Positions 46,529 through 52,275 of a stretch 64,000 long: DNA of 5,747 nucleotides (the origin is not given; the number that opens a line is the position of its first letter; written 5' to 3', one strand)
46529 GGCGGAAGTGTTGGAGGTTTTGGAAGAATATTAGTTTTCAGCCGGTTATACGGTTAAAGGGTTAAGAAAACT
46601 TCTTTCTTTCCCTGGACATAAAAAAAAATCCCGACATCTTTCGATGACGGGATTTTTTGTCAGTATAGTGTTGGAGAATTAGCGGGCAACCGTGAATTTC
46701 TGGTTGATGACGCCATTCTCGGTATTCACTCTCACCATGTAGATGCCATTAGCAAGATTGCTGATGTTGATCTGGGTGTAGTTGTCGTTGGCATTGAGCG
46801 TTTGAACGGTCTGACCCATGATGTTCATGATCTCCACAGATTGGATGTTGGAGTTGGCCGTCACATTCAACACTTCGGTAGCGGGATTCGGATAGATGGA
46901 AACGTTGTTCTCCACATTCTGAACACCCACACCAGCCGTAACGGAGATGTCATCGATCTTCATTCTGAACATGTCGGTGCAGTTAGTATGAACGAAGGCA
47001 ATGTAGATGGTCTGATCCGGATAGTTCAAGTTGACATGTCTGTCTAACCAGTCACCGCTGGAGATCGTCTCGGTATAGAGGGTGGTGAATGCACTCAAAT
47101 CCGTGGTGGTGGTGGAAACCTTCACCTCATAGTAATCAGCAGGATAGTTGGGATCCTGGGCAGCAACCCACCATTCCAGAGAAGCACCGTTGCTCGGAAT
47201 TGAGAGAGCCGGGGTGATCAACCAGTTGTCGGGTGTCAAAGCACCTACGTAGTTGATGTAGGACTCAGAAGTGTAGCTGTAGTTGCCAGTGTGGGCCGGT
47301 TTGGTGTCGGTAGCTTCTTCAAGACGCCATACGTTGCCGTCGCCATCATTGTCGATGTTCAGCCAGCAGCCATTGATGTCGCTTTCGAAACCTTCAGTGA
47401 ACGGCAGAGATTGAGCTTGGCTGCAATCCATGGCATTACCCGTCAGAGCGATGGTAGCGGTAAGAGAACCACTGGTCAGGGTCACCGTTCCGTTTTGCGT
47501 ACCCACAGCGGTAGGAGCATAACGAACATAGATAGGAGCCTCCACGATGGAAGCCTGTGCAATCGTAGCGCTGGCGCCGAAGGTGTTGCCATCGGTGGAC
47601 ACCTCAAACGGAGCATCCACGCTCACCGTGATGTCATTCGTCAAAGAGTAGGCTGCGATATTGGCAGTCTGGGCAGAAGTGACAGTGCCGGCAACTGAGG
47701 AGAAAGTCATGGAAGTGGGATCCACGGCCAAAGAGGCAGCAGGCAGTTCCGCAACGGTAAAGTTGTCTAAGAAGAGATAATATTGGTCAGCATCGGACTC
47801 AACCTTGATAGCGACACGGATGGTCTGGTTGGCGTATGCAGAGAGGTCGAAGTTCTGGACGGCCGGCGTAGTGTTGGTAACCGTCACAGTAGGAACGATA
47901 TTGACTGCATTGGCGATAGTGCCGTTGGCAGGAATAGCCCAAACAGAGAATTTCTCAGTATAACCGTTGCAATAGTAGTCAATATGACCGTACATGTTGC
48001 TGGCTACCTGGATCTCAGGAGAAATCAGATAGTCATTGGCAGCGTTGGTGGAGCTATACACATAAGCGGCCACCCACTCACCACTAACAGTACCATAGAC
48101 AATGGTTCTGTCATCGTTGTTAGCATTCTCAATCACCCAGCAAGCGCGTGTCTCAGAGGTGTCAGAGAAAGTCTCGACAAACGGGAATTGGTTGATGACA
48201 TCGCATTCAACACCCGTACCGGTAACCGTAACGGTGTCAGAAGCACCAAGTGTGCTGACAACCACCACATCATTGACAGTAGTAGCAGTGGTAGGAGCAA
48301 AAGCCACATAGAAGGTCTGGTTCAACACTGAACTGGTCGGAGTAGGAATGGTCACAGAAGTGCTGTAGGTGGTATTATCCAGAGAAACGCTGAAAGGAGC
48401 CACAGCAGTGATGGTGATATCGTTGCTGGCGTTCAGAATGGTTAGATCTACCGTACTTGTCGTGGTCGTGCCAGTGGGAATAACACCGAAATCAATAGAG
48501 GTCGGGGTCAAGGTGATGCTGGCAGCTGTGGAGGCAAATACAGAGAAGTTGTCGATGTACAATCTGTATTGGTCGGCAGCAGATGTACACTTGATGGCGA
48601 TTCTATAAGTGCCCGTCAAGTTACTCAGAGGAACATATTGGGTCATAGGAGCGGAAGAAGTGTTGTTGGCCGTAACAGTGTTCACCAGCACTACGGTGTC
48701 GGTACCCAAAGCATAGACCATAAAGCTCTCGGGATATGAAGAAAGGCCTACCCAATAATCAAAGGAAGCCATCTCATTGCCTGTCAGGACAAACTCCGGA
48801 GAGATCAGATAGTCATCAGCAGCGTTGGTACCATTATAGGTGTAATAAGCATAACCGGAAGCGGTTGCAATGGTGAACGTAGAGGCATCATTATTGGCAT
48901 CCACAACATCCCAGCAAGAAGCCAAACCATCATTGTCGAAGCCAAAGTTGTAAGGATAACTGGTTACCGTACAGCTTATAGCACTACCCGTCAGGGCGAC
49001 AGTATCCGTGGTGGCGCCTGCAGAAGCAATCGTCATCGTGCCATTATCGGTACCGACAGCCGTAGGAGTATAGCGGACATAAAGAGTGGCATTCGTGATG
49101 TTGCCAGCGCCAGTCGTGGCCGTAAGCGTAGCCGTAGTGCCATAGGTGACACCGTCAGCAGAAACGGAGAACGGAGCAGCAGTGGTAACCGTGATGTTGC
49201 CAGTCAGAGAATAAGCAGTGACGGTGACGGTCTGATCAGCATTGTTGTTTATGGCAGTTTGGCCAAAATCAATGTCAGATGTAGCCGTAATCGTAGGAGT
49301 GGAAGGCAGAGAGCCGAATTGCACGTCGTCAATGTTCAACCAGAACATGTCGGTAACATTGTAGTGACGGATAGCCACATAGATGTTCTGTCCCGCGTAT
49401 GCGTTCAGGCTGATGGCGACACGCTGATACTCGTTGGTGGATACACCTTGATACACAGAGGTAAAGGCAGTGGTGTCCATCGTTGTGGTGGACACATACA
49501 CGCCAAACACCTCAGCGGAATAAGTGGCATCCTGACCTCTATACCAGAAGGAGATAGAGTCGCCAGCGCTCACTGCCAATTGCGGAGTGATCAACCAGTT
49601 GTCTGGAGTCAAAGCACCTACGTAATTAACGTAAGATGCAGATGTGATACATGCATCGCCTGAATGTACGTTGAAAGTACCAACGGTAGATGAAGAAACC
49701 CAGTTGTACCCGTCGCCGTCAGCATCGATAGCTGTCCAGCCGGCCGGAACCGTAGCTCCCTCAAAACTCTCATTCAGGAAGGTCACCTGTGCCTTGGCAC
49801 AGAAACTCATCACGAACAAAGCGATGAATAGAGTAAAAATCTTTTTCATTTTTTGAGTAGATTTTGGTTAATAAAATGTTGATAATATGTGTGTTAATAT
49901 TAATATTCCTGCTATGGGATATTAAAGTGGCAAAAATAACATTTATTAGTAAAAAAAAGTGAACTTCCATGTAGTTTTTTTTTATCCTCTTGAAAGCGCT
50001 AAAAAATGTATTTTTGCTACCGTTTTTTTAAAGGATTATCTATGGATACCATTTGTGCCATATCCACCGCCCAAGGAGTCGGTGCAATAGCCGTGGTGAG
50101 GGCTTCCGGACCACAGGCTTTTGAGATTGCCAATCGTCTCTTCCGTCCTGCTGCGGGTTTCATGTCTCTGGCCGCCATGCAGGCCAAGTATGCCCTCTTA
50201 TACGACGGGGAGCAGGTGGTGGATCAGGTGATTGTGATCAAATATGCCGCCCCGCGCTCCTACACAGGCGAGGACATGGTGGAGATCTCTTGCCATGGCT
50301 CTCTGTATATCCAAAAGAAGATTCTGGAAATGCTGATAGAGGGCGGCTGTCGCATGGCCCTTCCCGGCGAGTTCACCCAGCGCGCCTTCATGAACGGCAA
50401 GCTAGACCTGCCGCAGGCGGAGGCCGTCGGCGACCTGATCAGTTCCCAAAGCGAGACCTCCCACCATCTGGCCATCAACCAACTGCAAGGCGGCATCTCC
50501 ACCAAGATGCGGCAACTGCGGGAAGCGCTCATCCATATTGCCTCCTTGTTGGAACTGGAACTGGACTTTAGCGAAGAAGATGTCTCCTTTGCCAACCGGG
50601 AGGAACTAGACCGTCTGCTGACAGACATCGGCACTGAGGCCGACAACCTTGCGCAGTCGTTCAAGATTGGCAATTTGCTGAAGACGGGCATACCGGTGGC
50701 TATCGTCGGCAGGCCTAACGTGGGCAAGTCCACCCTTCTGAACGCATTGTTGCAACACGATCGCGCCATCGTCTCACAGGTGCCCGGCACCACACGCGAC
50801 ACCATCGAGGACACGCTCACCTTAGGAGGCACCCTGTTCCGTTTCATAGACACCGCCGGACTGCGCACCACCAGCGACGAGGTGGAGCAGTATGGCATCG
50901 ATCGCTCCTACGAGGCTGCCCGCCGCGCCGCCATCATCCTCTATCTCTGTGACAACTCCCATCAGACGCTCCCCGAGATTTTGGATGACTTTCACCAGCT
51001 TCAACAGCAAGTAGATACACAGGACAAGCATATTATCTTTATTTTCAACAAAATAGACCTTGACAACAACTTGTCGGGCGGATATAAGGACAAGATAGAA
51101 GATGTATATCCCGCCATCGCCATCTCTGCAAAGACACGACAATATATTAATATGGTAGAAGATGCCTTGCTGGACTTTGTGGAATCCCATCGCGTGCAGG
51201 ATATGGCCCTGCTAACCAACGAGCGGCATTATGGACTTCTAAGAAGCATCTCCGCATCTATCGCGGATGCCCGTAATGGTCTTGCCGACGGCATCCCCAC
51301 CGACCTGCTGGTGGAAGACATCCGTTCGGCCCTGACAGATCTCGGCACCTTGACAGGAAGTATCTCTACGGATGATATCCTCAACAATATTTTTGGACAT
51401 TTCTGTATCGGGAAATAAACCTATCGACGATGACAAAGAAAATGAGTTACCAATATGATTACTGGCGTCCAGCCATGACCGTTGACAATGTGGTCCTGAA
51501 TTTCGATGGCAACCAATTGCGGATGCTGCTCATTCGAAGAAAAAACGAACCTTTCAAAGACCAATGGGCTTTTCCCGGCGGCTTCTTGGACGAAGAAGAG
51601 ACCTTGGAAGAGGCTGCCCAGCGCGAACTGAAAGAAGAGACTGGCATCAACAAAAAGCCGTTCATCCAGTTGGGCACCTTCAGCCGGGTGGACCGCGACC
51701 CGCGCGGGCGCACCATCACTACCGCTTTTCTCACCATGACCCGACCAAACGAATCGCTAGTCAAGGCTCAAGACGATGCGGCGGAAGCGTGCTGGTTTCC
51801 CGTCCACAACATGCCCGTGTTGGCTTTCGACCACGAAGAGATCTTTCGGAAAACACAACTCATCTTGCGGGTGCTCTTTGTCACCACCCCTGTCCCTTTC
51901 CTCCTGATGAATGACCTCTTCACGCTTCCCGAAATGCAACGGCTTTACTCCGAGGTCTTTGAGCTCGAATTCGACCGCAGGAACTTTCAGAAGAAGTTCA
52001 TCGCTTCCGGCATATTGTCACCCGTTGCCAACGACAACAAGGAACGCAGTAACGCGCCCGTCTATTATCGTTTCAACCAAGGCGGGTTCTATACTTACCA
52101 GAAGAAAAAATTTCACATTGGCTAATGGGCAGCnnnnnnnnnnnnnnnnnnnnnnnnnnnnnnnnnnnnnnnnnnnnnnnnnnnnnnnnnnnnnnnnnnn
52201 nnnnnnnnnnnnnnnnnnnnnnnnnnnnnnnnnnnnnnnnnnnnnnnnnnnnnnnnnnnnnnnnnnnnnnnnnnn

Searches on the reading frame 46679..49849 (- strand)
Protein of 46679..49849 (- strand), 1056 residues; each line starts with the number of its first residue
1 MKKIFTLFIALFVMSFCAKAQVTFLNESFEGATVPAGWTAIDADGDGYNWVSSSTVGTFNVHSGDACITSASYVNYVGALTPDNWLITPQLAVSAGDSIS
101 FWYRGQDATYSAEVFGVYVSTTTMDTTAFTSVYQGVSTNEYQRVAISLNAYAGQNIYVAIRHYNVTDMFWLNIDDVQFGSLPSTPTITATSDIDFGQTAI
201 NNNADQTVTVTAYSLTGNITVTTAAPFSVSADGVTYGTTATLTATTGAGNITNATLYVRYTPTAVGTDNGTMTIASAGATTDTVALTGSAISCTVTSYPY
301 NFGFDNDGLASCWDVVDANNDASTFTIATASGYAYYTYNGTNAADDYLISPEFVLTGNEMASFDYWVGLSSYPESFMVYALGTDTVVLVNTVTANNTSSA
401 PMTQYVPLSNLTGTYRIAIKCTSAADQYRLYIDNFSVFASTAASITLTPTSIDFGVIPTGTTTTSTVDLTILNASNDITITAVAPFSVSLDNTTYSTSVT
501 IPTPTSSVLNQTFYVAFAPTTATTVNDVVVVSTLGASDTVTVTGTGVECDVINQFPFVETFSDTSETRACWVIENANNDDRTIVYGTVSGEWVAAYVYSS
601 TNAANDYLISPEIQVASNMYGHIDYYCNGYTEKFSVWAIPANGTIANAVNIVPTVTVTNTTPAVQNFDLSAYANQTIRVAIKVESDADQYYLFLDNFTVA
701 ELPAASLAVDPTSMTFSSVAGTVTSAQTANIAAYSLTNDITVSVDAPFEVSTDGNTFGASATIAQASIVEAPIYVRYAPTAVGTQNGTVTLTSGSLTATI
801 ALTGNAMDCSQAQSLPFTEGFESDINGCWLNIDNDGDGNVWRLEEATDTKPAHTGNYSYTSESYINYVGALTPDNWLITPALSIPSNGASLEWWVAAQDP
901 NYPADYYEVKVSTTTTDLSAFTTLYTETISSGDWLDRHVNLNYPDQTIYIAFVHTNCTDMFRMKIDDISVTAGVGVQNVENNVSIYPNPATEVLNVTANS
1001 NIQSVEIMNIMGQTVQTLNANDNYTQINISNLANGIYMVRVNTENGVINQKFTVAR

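Call 47: search_protein_families(library=pfam, proteins=[window:46679-49849:-], max_evalue=0.00001)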
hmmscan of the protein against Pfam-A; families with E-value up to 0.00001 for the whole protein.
window:46679-49849:- (1056 aa): 3 families
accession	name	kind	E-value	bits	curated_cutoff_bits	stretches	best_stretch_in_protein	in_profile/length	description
PF07675.18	Cleaved_Adhesin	-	1.5e-72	243.6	21.4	2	23-177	2-173/174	Cleaved Adhesin Domain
PF18962.6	Por_Secre_tail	-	1.1e-15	58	27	1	985-1054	1-75/75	Secretion system C-terminal sorting domain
PF22073.2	Cep192_D4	-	6.2e-10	39.7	35.5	0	707-804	4-109/112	Cep192 domain 4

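Call 49: search_protein_families(library=ncbifam, proteins=[window:46679-49849:-], max_evalue=0.00001)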
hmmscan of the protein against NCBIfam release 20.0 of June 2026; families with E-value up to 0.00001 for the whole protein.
window:46679-49849:- (1056 aa): 3 families
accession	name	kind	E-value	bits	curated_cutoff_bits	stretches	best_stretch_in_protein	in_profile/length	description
NF038128.1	choice_anch_J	domain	3.9e-86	287.3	30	4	25-177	2-161/162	choice-of-anchor J domain-containing protein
TIGR04183.1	Por_Secre_tail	domain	2e-13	50.1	23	1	985-1054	1-71/72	T9SS type A sorting domain-containing protein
NF012200.0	choice_anch_D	domain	2.5e-06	28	45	1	184-277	14-104/108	choice-of-anchor D domain-containing protein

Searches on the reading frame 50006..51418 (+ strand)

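Call 47: search_protein_families(library=pfam, proteins=[window:50006-51418:+], max_evalue=0.00001)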
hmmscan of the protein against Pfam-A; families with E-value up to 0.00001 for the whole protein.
window:50006-51418:+ (470 aa): 6 families
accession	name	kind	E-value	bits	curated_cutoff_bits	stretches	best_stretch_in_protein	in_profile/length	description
PF12631.12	MnmE_helical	-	4.7e-49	167.8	40.1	1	135-467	1-211/211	MnmE helical domain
PF10396.14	TrmE_N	-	2.4e-40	137.8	29.8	1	15-132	1-117/117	GTP-binding protein TrmE N-terminus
PF01926.29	MMR_HSR1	-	1.2e-27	96.7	21.9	1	231-349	2-113/113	50S ribosome-binding GTPase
PF00350.29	Dynamin_N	-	3.5e-09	37.3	27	0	231-264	1-34/168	Dynamin family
PF02421.24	FeoB_N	-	4.9e-09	36.3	27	1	231-352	3-117/156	Ferrous iron transport protein B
PF03193.22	RsgA_GTPase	-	7.5e-06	26.3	30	0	215-260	94-138/174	RsgA GTPase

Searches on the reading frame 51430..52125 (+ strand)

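Call 48: search_protein_families(library=pfam, proteins=[window:51430-52125:+], max_evalue=0.00001)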
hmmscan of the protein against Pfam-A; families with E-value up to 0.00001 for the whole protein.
window:51430-52125:+ (231 aa): 2 families
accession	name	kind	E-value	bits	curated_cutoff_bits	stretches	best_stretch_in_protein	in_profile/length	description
PF00293.34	NUDIX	-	3.9e-24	85.6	21.1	1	16-138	4-130/134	NUDIX domain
PF21906.2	NrtR_WHD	-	1.6e-11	44.6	27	1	156-215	1-61/61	NrtR DNA-binding winged helix domain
